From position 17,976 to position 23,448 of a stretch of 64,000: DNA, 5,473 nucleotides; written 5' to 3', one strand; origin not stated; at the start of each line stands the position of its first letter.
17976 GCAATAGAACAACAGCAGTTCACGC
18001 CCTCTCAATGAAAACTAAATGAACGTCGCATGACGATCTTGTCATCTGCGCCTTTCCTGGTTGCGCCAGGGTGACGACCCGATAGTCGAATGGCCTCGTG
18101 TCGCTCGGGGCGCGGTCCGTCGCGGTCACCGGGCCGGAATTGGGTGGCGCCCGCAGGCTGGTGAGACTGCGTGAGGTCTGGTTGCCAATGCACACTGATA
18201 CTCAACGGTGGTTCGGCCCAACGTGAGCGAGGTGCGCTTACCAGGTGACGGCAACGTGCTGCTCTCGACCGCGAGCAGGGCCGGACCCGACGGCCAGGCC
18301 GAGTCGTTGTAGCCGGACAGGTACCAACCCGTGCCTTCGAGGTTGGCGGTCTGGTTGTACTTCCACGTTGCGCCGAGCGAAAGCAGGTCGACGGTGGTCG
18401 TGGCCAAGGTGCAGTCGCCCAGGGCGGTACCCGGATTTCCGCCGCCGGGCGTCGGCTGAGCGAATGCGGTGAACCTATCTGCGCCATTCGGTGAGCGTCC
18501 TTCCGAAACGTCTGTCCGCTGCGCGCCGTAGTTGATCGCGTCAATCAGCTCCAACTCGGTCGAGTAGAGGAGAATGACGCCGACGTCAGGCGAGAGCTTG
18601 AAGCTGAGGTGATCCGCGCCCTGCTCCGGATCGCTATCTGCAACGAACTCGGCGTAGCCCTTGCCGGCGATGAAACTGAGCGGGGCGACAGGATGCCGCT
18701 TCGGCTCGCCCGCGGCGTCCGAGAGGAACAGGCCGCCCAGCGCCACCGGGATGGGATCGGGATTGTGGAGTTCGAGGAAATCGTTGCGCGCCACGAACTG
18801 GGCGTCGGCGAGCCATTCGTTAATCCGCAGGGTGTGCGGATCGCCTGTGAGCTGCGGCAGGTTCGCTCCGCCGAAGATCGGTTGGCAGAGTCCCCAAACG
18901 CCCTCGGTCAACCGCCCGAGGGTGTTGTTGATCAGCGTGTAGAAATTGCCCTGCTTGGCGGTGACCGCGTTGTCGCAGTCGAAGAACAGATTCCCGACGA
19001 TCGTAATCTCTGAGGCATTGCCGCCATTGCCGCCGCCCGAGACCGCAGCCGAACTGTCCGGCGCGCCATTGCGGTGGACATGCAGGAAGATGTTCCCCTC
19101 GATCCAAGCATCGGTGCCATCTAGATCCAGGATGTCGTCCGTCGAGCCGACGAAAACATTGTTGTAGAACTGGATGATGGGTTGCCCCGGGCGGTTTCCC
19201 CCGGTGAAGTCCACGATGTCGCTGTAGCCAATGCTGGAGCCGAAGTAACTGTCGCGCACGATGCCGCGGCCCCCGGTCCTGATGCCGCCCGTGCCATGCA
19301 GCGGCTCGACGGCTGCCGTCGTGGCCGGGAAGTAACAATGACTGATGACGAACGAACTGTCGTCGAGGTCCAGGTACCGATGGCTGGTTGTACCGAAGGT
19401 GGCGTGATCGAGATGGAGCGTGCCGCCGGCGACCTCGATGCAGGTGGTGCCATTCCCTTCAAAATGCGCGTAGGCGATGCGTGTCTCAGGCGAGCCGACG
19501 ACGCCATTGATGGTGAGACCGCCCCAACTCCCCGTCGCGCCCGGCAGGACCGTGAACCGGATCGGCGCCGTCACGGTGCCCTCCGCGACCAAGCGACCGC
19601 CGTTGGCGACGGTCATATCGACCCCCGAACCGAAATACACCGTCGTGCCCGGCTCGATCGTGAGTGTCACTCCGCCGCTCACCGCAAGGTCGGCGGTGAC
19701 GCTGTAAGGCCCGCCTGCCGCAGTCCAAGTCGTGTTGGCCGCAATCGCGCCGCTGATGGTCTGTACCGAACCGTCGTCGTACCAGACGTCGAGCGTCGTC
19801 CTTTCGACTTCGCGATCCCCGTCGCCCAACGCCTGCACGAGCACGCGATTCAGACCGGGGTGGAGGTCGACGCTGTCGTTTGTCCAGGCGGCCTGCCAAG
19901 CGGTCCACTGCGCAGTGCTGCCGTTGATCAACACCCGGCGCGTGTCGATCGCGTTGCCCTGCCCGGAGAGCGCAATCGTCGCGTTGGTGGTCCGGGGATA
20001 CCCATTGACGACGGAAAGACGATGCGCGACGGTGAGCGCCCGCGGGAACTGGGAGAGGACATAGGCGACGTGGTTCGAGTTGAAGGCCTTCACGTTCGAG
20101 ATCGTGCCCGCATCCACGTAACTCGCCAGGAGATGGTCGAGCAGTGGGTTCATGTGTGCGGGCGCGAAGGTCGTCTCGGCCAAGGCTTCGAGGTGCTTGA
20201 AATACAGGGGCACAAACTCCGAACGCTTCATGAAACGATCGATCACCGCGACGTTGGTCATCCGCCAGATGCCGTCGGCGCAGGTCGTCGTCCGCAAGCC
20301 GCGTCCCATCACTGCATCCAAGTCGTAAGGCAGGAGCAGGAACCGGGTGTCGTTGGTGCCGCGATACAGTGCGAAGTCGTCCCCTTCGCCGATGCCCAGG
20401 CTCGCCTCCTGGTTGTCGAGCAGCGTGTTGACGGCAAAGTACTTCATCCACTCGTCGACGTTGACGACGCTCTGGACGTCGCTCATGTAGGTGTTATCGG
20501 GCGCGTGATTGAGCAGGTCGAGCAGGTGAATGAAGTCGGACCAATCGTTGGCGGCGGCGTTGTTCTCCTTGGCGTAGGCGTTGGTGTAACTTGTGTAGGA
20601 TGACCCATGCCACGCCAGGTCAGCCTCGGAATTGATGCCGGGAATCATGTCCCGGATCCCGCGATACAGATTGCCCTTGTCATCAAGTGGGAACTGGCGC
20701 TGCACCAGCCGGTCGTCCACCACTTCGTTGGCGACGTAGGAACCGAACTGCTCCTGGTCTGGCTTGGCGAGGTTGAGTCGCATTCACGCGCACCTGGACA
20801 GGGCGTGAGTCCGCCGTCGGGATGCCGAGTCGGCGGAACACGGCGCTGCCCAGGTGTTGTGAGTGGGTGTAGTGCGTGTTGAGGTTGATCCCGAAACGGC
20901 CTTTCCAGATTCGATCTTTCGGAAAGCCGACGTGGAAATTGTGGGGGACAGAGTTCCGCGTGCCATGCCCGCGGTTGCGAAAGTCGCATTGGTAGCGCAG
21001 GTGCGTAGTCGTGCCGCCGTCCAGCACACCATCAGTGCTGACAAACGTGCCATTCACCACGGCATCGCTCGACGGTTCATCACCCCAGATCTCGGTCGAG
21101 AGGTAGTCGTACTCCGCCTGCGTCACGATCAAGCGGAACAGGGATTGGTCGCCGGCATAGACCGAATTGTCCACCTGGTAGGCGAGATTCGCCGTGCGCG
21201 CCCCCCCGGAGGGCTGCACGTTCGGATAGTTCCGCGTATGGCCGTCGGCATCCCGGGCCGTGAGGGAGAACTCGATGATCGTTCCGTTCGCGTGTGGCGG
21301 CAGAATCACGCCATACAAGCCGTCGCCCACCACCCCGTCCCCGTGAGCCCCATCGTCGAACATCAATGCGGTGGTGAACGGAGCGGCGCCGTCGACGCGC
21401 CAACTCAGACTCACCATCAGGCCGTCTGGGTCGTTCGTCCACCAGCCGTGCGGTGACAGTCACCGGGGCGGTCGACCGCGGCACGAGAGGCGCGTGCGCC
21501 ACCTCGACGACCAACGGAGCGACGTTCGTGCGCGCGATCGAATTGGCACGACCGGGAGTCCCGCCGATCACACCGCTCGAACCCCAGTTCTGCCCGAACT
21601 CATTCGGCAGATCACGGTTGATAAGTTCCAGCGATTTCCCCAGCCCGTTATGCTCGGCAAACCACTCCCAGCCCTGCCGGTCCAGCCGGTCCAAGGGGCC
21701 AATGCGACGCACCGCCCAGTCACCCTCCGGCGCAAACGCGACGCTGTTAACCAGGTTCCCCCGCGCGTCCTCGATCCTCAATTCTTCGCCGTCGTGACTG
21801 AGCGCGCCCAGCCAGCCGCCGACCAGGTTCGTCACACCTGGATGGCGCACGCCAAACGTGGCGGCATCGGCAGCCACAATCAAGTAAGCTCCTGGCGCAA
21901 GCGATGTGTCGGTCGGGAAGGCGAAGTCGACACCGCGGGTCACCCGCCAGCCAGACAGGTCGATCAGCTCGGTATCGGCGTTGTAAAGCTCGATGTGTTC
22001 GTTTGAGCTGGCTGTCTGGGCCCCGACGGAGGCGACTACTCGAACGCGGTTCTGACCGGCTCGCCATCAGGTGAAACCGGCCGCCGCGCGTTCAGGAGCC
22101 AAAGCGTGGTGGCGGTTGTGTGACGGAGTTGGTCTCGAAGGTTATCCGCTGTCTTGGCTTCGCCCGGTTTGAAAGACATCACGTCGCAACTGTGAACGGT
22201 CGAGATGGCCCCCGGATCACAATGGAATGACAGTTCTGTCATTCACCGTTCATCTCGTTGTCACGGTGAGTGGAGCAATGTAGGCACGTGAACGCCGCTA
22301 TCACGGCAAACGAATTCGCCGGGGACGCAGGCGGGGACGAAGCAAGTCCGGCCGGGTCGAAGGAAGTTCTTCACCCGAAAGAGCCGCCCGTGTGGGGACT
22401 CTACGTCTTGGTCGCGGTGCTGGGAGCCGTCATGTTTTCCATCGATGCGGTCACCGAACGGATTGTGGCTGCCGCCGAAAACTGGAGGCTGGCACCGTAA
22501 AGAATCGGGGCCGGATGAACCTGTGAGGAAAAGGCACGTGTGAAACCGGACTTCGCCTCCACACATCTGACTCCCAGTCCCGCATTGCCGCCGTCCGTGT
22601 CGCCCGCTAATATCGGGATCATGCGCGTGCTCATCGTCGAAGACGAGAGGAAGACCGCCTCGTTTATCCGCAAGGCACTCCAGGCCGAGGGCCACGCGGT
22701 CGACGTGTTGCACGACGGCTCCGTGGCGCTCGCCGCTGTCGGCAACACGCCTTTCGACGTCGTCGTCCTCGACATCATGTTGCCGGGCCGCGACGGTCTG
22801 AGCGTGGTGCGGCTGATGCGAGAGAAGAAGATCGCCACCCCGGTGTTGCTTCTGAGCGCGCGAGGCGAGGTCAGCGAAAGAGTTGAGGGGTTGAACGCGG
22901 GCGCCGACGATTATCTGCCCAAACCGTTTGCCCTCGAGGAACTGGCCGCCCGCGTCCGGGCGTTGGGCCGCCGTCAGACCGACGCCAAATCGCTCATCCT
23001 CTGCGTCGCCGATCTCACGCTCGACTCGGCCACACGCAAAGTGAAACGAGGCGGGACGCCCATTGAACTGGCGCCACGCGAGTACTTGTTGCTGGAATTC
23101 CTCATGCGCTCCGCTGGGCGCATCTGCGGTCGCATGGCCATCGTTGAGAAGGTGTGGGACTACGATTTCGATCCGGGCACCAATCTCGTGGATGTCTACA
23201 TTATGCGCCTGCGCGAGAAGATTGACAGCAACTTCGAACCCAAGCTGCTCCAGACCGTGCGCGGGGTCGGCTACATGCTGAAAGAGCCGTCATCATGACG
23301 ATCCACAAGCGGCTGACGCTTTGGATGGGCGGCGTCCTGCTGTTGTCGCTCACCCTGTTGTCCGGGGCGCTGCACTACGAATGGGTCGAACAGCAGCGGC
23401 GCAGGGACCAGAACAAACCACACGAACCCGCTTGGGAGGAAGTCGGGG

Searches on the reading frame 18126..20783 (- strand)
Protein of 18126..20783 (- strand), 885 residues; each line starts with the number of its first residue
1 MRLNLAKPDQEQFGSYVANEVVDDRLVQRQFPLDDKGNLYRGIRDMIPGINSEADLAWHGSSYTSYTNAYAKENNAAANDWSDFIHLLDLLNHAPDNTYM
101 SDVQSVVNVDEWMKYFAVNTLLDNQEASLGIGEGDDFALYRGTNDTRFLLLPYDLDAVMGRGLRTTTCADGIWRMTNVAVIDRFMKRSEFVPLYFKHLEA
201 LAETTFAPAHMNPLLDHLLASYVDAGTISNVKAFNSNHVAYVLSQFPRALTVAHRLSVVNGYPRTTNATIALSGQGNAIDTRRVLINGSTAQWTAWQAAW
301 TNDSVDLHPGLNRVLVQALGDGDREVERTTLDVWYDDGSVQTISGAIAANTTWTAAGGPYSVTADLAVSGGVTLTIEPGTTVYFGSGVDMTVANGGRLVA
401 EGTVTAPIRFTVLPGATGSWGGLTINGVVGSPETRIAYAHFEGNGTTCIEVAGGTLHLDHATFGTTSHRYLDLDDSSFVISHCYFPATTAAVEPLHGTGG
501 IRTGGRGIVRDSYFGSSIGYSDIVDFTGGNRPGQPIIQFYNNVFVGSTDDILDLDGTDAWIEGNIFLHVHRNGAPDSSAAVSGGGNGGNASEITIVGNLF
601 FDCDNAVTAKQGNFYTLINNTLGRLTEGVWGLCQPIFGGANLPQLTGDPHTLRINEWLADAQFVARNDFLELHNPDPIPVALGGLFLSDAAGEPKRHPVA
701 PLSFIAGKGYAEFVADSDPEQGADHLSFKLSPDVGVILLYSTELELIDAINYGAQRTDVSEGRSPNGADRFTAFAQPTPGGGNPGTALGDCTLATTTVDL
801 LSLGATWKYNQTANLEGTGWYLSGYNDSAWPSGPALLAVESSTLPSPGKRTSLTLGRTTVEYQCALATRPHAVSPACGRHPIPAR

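Call 47: search_protein_families(library=pfam, proteins=[window:18126-20783:-], max_evalue=0.0001)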
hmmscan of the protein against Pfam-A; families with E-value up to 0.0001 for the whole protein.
window:18126-20783:- (885 aa): 2 families
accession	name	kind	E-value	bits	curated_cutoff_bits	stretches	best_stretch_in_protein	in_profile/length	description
PF08757.17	CotH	-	1.4e-23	84.3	23.8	1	9-218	76-280/322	CotH kinase protein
PF00932.25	LTD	-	3e-05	24.8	34.3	0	650-753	6-108/109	Lamin Tail Domain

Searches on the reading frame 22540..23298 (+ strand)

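Call 50: search_protein_families(library=pfam, proteins=[window:22540-23298:+], max_evalue=0.0001)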
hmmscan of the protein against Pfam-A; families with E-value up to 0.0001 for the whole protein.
window:22540-23298:+ (252 aa): 2 families
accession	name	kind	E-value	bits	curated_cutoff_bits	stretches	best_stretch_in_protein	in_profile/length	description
PF00072.30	Response_reg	-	5.5e-28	97.8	30.2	1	30-140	1-111/111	Response regulator receiver domain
PF00486.34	Trans_reg_C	-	3e-25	88.5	26.2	1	172-247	1-77/77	Transcriptional regulatory protein, C terminal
